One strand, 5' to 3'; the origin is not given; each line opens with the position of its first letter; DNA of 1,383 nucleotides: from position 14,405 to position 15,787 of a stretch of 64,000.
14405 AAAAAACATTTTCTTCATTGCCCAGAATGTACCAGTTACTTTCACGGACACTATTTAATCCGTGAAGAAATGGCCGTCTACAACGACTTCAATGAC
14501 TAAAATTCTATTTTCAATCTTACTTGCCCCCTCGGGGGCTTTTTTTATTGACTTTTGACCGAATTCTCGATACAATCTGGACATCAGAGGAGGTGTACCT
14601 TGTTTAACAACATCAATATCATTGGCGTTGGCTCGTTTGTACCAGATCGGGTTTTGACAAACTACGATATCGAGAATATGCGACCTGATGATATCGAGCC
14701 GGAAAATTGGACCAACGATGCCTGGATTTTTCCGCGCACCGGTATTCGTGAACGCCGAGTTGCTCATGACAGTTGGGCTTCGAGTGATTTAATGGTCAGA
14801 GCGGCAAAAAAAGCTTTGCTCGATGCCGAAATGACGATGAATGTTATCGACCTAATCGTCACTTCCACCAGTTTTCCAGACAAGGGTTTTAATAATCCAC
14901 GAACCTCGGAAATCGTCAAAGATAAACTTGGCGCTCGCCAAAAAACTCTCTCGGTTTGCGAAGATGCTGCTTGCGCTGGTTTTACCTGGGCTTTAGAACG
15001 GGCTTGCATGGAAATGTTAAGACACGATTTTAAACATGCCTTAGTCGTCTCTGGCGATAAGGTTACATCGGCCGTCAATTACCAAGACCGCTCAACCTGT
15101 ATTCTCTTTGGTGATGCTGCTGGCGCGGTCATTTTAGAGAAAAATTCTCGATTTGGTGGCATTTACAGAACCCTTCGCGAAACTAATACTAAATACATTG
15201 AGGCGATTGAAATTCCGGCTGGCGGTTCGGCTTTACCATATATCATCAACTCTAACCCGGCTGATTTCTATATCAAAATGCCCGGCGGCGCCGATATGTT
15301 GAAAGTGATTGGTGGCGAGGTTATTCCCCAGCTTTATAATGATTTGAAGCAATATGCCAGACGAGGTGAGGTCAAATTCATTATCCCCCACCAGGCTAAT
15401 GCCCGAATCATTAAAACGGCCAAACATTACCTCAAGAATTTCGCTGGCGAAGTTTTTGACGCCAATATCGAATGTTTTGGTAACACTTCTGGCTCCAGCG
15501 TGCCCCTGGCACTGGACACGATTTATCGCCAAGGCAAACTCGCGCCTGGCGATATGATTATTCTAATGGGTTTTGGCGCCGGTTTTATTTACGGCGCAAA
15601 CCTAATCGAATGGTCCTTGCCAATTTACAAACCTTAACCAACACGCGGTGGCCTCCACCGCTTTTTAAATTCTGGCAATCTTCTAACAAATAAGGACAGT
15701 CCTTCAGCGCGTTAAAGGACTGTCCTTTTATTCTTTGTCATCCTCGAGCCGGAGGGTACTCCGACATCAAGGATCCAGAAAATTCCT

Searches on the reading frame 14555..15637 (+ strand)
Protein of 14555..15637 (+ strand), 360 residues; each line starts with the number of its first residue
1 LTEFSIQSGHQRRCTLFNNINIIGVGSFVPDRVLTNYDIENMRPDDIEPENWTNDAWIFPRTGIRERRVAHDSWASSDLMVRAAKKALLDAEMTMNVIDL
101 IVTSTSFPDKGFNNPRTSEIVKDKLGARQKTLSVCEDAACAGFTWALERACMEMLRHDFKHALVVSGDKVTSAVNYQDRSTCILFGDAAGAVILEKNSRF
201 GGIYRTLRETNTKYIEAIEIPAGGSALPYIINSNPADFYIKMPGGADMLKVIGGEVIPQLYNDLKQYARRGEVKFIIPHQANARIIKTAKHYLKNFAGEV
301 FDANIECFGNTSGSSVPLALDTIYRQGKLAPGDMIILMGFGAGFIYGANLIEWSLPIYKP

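Call 29: search_protein_families(library=pfam, proteins=[window:14555-15637:+], max_evalue=0.001)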
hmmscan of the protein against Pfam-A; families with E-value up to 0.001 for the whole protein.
window:14555-15637:+ (360 aa): 2 families
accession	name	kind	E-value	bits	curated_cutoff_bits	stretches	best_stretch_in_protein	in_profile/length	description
PF08541.16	ACP_syn_III_C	-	4e-21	75.4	26.6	1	270-353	8-90/90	3-Oxoacyl-[acyl-carrier-protein (ACP)] synthase III C terminal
PF08545.16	ACP_syn_III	-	6.4e-19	68.1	24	1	138-198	5-65/80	3-Oxoacyl-[acyl-carrier-protein (ACP)] synthase III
